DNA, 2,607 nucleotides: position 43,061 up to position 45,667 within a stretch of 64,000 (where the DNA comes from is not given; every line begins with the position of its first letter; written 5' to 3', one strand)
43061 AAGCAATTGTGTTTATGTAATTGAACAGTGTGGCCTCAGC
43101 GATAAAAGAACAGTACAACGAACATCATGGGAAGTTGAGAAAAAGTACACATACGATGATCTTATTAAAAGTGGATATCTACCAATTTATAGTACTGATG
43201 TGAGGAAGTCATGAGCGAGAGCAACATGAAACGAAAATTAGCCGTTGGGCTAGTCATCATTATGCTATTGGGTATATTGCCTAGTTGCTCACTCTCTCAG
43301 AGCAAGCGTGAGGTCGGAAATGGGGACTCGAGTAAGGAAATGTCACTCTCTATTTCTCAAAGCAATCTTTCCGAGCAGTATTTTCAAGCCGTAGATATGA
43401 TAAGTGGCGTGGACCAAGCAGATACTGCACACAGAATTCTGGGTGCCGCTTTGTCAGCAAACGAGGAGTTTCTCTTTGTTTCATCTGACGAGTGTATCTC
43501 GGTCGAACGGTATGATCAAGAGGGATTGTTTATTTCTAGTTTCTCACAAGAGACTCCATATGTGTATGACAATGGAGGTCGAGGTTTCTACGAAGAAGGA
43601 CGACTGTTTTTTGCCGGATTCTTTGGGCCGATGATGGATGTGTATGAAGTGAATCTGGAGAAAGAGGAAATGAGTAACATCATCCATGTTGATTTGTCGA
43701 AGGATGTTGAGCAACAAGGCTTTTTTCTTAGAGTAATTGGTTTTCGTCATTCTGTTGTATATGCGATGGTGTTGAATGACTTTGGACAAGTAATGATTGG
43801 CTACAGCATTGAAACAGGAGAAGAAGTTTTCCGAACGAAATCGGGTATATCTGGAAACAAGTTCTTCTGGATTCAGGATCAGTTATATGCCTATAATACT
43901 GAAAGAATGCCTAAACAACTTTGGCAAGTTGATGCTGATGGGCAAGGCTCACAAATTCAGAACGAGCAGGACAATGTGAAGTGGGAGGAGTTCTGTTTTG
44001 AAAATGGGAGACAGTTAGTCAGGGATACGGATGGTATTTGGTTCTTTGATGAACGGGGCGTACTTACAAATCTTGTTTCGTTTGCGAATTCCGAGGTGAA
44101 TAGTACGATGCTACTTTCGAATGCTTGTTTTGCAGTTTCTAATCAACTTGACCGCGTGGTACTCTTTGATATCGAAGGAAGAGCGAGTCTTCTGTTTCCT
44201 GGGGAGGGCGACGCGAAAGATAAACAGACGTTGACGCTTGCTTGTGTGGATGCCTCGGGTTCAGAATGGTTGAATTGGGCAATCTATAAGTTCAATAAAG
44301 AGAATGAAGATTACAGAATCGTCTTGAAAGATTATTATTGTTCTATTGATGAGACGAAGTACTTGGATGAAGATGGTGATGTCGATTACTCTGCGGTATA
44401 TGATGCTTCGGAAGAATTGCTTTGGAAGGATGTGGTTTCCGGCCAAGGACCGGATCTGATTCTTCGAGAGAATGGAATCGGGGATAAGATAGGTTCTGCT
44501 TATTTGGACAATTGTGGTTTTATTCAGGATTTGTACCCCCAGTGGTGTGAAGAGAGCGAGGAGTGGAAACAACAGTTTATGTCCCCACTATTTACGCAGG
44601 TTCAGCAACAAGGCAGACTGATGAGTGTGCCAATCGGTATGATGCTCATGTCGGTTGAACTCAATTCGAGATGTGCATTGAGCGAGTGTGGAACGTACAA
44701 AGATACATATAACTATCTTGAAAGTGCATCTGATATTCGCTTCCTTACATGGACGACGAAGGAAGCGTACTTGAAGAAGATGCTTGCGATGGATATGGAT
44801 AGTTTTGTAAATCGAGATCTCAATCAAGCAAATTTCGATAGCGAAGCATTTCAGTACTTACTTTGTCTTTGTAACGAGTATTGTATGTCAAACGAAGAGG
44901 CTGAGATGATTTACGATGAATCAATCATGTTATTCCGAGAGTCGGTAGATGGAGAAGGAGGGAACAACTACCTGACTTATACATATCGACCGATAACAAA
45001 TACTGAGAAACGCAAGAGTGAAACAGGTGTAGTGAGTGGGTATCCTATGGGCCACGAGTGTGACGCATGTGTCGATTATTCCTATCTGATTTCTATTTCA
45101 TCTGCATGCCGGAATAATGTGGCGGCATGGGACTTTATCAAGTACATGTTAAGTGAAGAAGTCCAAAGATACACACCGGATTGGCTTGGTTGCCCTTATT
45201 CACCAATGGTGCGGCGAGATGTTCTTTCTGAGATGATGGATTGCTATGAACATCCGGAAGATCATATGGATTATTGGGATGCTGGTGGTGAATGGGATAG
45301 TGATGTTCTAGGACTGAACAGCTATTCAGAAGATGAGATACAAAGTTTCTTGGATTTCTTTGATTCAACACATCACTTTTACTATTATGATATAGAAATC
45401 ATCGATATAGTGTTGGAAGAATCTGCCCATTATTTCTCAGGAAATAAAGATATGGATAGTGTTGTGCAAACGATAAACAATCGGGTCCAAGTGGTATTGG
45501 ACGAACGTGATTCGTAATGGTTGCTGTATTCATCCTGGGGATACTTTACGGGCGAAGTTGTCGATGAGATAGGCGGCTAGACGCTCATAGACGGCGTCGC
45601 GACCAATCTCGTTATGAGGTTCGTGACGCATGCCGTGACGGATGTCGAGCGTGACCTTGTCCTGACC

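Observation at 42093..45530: Second AT-rich island bounded by an intact alpha/beta-hydrolase gene and a displaced remnant of a hydrolase 3' end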

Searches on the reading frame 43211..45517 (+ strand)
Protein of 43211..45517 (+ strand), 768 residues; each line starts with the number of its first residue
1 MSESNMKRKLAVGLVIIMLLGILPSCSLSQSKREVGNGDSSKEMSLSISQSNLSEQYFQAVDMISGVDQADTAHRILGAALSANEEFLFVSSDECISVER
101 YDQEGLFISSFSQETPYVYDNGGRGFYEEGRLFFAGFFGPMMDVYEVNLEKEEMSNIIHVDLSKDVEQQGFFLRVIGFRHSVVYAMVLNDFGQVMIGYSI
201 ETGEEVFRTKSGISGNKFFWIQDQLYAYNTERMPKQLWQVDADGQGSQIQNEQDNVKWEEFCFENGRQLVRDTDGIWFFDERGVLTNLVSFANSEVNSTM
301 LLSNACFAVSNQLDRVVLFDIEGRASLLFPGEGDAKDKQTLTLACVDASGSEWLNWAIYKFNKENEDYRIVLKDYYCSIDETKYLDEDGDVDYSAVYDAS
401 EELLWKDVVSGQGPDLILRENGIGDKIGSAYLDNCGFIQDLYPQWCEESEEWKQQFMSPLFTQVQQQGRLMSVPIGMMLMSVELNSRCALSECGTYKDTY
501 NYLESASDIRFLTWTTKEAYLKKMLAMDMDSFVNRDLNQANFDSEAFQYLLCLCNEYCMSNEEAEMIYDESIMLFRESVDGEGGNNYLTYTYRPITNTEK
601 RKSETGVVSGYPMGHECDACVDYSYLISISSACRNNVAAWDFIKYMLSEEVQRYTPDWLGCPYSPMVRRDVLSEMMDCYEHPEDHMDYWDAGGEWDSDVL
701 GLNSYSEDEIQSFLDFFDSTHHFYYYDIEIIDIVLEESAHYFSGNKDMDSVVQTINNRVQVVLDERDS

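Call 7: search_protein_families(library=pfam, proteins=[window:43211-45517:+], max_evalue=0.01)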
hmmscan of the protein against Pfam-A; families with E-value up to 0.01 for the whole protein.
window:43211-45517:+ (768 aa): 1 family
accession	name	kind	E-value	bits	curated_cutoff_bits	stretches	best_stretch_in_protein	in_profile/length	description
PF01547.30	SBP_bac_1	-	0.0015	19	26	1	603-652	276-306/307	Bacterial extracellular solute-binding protein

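Call 14: find_encoding_contigs(protein=window:43211-45517:+, flank=10000, max_places=10)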
Protein window:43211-45517:+ (768 aa): 2 contigs read that carry it; 1 place shown.
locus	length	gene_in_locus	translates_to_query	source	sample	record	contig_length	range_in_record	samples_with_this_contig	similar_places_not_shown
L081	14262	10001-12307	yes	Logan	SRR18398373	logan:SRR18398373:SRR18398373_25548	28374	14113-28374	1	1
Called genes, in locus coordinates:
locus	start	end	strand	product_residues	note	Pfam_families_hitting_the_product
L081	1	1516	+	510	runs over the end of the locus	PF13091:PLDc_2, PF00614:PLDc (weak)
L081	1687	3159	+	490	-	PF03976:PPK2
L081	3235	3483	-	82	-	-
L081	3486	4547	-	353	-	-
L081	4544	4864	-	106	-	-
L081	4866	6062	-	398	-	-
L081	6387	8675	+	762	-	PF00330:Aconitase, PF00694:Aconitase_C (weak)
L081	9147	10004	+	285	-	-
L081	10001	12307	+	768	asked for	-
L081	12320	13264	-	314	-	PF00561:Abhydrolase_1, PF12146:Hydrolase_4, PF12697:Abhydrolase_6 (weak)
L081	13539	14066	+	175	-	PF08876:DUF1836, PF13411:MerR_1 (weak)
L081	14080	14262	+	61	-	?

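Call 24: find_homologous_proteins(query=window:43211-45517:+, max_evalue=0.001)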
Query window:43211-45517:+ (768 aa): 8 proteins with E <= 0.001 among 8000 candidates.
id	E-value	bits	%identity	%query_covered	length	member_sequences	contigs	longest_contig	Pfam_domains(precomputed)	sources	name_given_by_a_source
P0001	0.0e+0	1773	100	100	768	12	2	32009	-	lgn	-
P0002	8.5e-73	264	27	99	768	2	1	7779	-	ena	-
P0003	1.1e-19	88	26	56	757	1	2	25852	PF13416.12,PF01547.31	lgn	-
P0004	4.3e-17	80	23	72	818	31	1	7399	PF01547.31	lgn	-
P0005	2.7e-13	67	23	77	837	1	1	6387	PF13416.12,PF01547.31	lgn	-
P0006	1.1e-9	55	25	63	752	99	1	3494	PF13416.12,PF01547.31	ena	-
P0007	3.0e-9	54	23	56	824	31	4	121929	PF13416.12,PF01547.31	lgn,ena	-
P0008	2.1e-7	48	23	41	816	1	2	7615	PF13416.12,PF01547.31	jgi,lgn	-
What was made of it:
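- On Bacterial solute-binding protein family 1 lipoprotein (p768): Distant homologues P0003-P0008 carry PF01547/PF13416 (call 24).
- Checked: Distant homologues do carry PF01547/PF13416 (call 24).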

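Call 26: find_encoding_contigs(protein=P0002, flank=10000)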
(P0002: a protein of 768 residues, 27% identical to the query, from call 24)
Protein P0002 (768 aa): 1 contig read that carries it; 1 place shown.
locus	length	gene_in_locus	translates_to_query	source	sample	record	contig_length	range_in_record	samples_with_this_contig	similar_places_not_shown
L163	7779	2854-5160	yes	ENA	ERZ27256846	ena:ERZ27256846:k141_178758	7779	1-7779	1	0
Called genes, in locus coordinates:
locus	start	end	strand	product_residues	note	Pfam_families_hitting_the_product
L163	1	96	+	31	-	?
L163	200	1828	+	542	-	PF01676:Metalloenzyme, PF06415:iPGM_N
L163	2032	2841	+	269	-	-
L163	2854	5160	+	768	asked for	-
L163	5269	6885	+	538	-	PF12229:PG_binding_4, PF04294:VanW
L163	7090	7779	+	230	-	?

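Call 27: find_encoding_contigs(protein=P0003, flank=8000, max_places=3)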
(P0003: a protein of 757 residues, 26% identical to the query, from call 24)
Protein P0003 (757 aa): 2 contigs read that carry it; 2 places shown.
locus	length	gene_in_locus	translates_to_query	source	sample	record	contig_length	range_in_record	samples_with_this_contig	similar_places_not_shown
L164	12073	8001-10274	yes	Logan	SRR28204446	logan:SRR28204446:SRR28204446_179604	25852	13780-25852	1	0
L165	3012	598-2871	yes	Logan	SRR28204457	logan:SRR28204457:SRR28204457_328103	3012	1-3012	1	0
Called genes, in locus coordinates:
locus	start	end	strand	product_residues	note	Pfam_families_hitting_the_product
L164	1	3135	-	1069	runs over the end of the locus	PF02837:Glyco_hydro_2_N (weak), PF22666:Glyco_hydro_2_N2 (weak), PF00703:Glyco_hydro_2 (weak), PF02836:Glyco_hydro_2_C, PF16355:DUF4982, PF18565:Glyco_hydro2_C5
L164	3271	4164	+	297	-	PF00528:BPD_transp_1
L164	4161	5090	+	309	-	PF00528:BPD_transp_1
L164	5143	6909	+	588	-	PF00364:Biotin_lipoyl (faint), PF25973:BSH_CzcB (faint), PF25984:BSH_YknX (weak), PF25917:BSH_RND (faint)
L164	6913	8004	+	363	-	PF12704:MacB_PCD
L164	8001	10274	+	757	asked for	PF01547:SBP_bac_1, PF13416:SBP_bac_8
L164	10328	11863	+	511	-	PF00370:FGGY_N, PF02782:FGGY_C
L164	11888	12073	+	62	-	?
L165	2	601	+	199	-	?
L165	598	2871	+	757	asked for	PF01547:SBP_bac_1, PF13416:SBP_bac_8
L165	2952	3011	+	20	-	?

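Call 34: search_protein_families(library=ncbifam, proteins=[window:43211-45517:+], max_evalue=0.01)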
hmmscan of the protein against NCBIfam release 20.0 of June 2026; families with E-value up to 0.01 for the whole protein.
window:43211-45517:+ (768 aa): 0 families

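Call 78: search_protein_families(library=phrogs, proteins=[window:43211-45517:+], max_evalue=0.01)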
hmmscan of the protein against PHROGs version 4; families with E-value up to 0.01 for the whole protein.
window:43211-45517:+ (768 aa): 0 families
